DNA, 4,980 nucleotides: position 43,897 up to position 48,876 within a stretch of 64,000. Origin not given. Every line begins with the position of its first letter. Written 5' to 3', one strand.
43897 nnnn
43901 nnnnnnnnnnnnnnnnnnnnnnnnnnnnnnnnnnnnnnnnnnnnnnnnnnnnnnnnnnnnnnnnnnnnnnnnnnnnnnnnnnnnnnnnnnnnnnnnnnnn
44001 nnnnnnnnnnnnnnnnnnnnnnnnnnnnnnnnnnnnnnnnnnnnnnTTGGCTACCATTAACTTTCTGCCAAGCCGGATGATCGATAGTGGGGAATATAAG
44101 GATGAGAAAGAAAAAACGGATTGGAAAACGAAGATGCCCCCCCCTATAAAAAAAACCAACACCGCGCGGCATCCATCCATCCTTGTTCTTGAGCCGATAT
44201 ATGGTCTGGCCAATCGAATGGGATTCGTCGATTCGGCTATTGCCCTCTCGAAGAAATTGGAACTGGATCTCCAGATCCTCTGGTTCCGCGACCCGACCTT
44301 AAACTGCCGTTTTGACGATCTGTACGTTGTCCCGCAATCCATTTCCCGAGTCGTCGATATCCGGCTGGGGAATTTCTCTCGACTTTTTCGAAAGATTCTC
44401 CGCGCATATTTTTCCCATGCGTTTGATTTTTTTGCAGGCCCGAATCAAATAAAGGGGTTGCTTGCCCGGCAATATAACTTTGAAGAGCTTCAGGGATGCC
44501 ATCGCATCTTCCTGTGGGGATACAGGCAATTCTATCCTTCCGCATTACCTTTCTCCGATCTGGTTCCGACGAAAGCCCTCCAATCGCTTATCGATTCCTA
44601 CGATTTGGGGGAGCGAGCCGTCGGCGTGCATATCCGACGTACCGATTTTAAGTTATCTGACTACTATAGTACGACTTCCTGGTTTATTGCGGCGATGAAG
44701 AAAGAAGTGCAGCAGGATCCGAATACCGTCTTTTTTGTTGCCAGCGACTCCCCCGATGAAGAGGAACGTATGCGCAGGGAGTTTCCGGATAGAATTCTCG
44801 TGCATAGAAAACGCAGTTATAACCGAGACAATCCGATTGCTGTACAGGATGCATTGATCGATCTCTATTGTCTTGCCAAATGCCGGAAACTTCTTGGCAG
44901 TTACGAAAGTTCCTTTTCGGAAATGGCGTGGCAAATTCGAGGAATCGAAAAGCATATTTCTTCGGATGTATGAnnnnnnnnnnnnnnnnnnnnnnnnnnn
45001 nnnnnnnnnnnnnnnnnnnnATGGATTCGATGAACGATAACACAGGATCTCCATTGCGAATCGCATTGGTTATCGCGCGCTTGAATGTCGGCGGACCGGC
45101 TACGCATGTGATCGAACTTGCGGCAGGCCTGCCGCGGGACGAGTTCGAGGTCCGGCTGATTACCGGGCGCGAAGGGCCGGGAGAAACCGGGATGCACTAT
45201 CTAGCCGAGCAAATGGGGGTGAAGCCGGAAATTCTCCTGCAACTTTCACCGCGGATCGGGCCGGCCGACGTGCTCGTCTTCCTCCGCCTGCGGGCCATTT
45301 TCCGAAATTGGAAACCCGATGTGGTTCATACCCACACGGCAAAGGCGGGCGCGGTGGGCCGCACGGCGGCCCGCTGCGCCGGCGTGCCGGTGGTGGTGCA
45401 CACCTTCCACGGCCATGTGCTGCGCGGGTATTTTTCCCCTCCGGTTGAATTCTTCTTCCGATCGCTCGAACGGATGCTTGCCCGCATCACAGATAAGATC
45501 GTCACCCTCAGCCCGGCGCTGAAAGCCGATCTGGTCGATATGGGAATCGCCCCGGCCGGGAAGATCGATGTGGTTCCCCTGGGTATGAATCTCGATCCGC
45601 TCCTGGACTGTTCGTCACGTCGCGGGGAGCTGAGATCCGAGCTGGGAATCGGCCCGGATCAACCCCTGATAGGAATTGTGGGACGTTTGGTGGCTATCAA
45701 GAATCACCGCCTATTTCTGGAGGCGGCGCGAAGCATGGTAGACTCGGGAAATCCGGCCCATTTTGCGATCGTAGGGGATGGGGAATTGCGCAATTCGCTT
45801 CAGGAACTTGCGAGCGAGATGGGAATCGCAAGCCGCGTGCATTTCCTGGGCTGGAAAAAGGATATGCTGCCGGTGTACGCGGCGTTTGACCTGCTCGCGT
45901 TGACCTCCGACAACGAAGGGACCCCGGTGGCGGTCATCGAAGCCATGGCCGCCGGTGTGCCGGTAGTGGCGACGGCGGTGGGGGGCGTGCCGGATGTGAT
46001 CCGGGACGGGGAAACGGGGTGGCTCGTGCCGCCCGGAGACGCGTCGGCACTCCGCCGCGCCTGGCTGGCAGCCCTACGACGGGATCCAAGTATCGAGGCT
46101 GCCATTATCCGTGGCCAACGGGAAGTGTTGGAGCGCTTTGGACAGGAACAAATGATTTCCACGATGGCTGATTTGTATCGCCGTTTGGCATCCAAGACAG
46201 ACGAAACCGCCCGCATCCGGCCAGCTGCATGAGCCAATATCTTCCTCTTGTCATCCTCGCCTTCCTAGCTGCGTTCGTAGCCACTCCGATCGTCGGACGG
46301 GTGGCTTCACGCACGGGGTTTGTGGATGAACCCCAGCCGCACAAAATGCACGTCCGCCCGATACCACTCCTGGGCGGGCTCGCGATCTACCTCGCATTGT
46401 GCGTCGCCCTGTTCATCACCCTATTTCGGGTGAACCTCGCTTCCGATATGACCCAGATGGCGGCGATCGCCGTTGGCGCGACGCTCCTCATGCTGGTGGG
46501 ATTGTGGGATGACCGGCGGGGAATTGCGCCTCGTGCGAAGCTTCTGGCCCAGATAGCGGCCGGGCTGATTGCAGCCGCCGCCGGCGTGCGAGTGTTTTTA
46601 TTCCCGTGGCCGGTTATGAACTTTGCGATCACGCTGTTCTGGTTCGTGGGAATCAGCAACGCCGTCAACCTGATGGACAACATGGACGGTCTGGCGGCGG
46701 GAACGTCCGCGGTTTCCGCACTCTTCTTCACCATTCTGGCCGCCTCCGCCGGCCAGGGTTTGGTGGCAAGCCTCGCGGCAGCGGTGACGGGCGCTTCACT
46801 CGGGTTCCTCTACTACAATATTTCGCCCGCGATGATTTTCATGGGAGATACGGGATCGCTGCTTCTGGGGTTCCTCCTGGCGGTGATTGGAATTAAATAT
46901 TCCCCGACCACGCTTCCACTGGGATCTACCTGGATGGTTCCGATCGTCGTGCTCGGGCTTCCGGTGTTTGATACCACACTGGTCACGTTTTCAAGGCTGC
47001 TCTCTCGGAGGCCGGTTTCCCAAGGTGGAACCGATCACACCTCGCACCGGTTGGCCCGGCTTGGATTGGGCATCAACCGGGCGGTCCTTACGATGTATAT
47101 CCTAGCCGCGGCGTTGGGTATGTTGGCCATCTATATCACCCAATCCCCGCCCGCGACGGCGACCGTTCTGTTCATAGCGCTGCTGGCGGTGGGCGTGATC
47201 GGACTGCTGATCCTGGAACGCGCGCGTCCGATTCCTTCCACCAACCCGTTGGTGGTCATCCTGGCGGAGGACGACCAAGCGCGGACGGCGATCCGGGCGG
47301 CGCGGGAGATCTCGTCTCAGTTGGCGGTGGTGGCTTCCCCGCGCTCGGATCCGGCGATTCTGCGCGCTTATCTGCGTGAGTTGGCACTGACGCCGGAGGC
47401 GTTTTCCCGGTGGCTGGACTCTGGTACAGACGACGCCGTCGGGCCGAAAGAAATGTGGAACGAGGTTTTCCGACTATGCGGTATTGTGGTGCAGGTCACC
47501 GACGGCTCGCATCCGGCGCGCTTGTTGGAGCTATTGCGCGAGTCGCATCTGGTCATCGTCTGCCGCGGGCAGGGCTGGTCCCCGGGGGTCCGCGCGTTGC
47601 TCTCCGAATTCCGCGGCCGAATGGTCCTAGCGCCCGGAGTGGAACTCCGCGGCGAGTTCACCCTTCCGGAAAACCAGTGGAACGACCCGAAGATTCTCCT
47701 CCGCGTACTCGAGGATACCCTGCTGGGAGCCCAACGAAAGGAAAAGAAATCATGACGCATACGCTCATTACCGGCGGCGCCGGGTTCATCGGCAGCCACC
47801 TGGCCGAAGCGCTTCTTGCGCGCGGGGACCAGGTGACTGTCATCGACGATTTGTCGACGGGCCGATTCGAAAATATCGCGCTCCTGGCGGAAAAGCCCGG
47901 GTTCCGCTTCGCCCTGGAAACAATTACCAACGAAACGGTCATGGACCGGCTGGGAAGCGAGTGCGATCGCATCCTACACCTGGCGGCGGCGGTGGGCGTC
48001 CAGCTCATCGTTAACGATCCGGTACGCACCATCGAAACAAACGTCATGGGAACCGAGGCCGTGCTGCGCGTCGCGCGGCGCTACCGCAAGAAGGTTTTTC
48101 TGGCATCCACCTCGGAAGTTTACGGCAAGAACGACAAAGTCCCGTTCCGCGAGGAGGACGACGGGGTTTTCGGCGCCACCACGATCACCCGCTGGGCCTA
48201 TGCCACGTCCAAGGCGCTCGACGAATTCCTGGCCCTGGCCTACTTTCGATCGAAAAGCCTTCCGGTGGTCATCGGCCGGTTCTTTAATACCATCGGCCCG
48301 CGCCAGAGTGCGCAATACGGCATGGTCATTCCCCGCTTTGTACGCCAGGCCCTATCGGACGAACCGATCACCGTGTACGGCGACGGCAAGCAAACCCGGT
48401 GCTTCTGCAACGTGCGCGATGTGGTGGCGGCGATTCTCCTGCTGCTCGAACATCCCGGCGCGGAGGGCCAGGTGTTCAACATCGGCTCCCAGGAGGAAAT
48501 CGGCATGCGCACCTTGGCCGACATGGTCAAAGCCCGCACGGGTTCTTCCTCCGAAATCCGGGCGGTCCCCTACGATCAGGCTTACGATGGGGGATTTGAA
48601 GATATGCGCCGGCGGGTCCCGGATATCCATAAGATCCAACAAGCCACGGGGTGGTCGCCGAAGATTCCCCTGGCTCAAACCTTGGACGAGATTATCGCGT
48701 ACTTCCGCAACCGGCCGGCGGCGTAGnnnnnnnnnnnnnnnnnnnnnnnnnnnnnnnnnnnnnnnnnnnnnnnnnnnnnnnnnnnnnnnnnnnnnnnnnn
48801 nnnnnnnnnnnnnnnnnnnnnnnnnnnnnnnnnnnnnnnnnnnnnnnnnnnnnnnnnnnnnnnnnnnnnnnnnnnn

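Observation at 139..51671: A ~51-kb unidirectional glycan-assembly supercluster pairs a Wzm/Wzt ABC exporter with eight GT-C-like polytopic membrane proteins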

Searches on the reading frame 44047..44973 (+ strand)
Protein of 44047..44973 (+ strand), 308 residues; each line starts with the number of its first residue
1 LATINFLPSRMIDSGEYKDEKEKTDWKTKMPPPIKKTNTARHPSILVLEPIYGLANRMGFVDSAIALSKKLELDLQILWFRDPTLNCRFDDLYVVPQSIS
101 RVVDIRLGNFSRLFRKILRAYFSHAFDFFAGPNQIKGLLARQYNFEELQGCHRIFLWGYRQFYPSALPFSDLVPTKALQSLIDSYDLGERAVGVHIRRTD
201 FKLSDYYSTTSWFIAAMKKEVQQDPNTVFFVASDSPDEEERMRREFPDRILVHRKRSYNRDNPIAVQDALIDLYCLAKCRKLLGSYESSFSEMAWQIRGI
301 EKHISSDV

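Call 7: search_protein_families(library=pfam, proteins=[window:44047-44973:+], max_evalue=0.01)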
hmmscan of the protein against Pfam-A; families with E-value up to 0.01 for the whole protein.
window:44047-44973:+ (308 aa): 2 families
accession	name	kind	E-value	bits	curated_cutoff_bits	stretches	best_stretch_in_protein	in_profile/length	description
PF10250.15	O-FucT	-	0.0041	17.2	31.5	0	216-298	235-323/326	GDP-fucose protein O-fucosyltransferase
PF19745.5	FUT8_N_cat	-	0.0045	16.2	27.6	1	176-295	345-477/499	Alpha-(1,6)-fucosyltransferase N- and catalytic domains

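Call 20: search_protein_families(library=ncbifam, proteins=[window:44047-44973:+], max_evalue=0.001)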
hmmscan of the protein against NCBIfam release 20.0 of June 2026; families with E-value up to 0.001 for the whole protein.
window:44047-44973:+ (308 aa): 0 families

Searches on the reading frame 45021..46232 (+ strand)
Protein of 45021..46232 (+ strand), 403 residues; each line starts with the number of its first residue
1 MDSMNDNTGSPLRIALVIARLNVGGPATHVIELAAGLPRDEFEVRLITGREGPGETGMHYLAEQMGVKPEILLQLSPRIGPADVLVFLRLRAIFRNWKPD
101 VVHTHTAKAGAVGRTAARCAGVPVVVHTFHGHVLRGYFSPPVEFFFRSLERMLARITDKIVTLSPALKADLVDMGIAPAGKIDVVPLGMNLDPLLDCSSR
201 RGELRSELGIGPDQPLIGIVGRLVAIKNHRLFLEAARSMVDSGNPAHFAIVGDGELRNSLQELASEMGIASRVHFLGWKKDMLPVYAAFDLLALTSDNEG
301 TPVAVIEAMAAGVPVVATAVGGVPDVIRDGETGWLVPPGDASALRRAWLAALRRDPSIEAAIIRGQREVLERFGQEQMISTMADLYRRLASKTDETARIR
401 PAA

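Call 7: search_protein_families(library=pfam, proteins=[window:45021-46232:+], max_evalue=0.01)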
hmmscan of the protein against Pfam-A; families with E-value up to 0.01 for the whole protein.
window:45021-46232:+ (403 aa): 8 families
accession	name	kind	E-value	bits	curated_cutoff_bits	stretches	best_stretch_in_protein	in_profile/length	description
PF00534.26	Glycos_transf_1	-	1.8e-38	132.2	26.4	1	203-357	4-161/172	Glycosyl transferases group 1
PF13692.12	Glyco_trans_1_4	-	3.5e-38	131.5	27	1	215-352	2-140/142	Glycosyl transferases group 1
PF13439.12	Glyco_transf_4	-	4.6e-30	105.3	28.5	1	23-192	1-169/170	Glycosyltransferase Family 4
PF13579.12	Glyco_trans_4_4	-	4.3e-29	102.3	29.7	1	24-188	1-158/158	Glycosyl transferase 4-like domain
PF13477.12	Glyco_trans_4_2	-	1.1e-11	45.5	23.4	1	27-161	10-136/139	Glycosyl transferase 4-like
PF20706.3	GT4-conflict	-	6.3e-08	32.4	26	1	24-330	12-323/385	Family 4 Glycosyltransferase in conflict systems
PF21036.3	EryCIII-like_N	-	0.00098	19.3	27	1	89-192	89-179/216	Erythromycin biosynthesis protein CIII-like, N-terminal domain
PF13524.12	Glyco_trans_1_2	-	0.0012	19.3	25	1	231-378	4-138/144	Glycosyl transferase-like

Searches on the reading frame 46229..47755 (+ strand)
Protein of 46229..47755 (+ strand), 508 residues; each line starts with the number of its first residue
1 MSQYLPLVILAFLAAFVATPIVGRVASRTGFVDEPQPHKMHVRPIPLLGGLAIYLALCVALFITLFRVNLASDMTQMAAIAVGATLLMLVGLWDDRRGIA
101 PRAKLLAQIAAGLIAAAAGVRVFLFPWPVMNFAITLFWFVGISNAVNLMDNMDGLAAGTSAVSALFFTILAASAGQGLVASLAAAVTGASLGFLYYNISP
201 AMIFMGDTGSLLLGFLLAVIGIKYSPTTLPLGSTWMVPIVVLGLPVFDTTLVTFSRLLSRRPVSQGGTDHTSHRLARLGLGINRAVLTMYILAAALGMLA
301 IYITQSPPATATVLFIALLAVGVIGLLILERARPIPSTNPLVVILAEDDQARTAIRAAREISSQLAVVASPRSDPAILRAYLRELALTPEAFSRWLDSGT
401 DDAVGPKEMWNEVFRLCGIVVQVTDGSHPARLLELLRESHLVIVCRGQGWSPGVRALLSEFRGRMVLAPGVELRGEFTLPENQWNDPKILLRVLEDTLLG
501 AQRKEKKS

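Call 7: search_protein_families(library=pfam, proteins=[window:46229-47755:+], max_evalue=0.01)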
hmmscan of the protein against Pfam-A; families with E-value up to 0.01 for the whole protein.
window:46229-47755:+ (508 aa): 1 family
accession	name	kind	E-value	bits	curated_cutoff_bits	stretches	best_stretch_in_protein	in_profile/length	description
PF00953.26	Glycos_transf_4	-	4.8e-33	114.9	27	1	78-223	2-158/160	Glycosyl transferase family 4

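Call 20: search_protein_families(library=ncbifam, proteins=[window:46229-47755:+], max_evalue=0.001)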
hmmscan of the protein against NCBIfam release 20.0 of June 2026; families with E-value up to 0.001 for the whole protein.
window:46229-47755:+ (508 aa): 3 families
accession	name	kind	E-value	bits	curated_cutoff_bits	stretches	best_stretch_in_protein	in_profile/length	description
TIGR02380.1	ECA_wecA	exception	2e-28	99.6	326.05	1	8-330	4-334/346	UDP-N-acetylglucosamine--undecaprenyl-phosphate N-acetylglucosaminephosphotransferase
NF053644.1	MraY_archaea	equivalog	3.7e-21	75.8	450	1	102-300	151-339/340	pseudomurein biosynthesis MraY family phospho-N-acetylmuramoyl-pentapeptide-transferase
TIGR00445.1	mraY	equivalog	1.6e-20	73.8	192.05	1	33-223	24-244/321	phospho-N-acetylmuramoyl-pentapeptide-transferase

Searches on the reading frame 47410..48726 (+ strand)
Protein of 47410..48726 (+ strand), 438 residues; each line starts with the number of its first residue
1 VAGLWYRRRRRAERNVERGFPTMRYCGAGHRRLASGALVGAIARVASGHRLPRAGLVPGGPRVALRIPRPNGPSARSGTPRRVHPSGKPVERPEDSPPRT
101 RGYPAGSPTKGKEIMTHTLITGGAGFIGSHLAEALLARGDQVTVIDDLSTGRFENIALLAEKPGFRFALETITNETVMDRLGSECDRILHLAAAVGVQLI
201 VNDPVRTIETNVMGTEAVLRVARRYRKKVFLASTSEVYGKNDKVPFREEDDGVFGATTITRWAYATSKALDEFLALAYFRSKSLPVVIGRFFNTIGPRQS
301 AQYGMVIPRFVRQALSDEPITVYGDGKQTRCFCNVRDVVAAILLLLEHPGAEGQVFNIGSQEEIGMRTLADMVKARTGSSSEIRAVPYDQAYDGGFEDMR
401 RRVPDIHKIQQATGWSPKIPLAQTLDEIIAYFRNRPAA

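Call 7: search_protein_families(library=pfam, proteins=[window:47410-48726:+], max_evalue=0.01)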
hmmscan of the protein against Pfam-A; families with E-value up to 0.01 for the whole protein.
window:47410-48726:+ (438 aa): 7 families
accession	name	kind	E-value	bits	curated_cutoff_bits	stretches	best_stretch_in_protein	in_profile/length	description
PF16363.11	GDP_Man_Dehyd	-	8.2e-59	200.2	27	1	119-427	1-331/332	GDP-mannose 4,6 dehydratase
PF01370.27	Epimerase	-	1e-54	186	20.9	1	119-359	2-240/240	NAD dependent epimerase/dehydratase family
PF02719.21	Polysacc_synt_2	-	5.2e-15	55.8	20.2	2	119-232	2-126/293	Polysaccharide biosynthesis protein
PF07993.18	NAD_binding_4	-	3.1e-14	53.2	20.1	1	175-296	79-209/258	Male sterility protein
PF01073.25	3Beta_HSD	-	2.2e-10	40.5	22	1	119-277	1-159/280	3-beta hydroxysteroid dehydrogenase/isomerase family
PF04321.23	RmlD_sub_bind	-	2.5e-07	30.5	27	1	117-390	2-245/287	RmlD substrate binding domain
PF00070.33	Pyr_redox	-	0.0014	19.6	22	1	123-150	6-33/82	Pyridine nucleotide-disulphide oxidoreductase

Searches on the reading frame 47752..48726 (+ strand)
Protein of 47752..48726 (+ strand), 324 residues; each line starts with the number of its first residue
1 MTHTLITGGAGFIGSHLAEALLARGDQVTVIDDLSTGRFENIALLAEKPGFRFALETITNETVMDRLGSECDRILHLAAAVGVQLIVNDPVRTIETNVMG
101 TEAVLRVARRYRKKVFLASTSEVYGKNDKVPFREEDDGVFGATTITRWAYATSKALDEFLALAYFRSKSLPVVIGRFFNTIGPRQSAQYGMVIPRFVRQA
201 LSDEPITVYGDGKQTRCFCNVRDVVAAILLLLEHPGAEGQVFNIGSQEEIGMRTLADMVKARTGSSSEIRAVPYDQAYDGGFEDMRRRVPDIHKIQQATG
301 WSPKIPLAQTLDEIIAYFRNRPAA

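Call 72: search_protein_families(library=ncbifam, proteins=[window:47752-48726:+], max_evalue=0.00001)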
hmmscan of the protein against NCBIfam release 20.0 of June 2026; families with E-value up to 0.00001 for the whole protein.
window:47752-48726:+ (324 aa): 28 families (the best 25 are shown)
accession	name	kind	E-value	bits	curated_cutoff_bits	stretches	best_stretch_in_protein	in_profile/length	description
TIGR04180.1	EDH_00030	hypoth_equivalog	1.2e-47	162.4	475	1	5-304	2-295/297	NAD-dependent 4,6-dehydratase LegB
TIGR01181.1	dTDP_gluc_dehyt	equivalog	3.1e-47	161.2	365.1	1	4-320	2-313/321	dTDP-glucose 4,6-dehydratase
NF008872.0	PRK11908.1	equivalog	2.3e-43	148.6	294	1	2-321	2-338/349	bifunctional UDP-4-keto-pentose/UDP-xylose synthase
NF005998.1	PRK08125.1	equivalog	2.3e-37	128.7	777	1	2-318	316-649/649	bifunctional UDP-4-amino-4-deoxy-L-arabinose formyltransferase/UDP-glucuronic acid oxidase ArnA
TIGR01179.1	galE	equivalog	1.8e-33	115.7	262.3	1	5-315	3-318/332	UDP-glucose 4-epimerase GalE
NF007582.0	PRK10217.1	equivalog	3.3e-28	98.8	698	1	1-250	1-257/355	dTDP-glucose 4,6-dehydratase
TIGR02197.1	heptose_epim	equivalog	1.4e-27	96.7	274.6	1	5-306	2-301/316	ADP-glyceromanno-heptose 6-epimerase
NF007490.0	PRK10084.1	subfamily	1.6e-27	96.5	649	1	4-317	3-333/361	dTDP-glucose 4,6-dehydratase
NF011728.1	PRK15181.1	equivalog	2.8e-27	95.6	760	1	4-318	18-337/348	Vi polysaccharide biosynthesis UDP-N-acetylglucosaminuronic acid C-4 epimerase TviC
TIGR03466.1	HpnA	hypoth_equivalog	1.2e-18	67.1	367.65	1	3-279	2-262/327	hopanoid-associated sugar epimerase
TIGR02622.1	CDP_4_6_dhtase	equivalog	8.5e-18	64.6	278.45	1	4-320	7-332/352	CDP-glucose 4,6-dehydratase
TIGR01746.1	Thioester-redct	subfamily_domain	8.6e-17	61.4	213.35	1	63-277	81-292/371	thioester reductase domain-containing protein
NF041015.1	UDPsulfquin_syn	equivalog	1.2e-16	60.7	575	1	188-265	234-312/384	UDP-sulfoquinovose synthase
NF007956.0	PRK10675.1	subfamily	1.1e-15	57.6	394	1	4-191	3-191/338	UDP-glucose 4-epimerase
NF047922.1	GDPFucSynFcl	equivalog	2.1e-14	53.7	500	1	63-318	45-301/308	GDP-L-fucose synthase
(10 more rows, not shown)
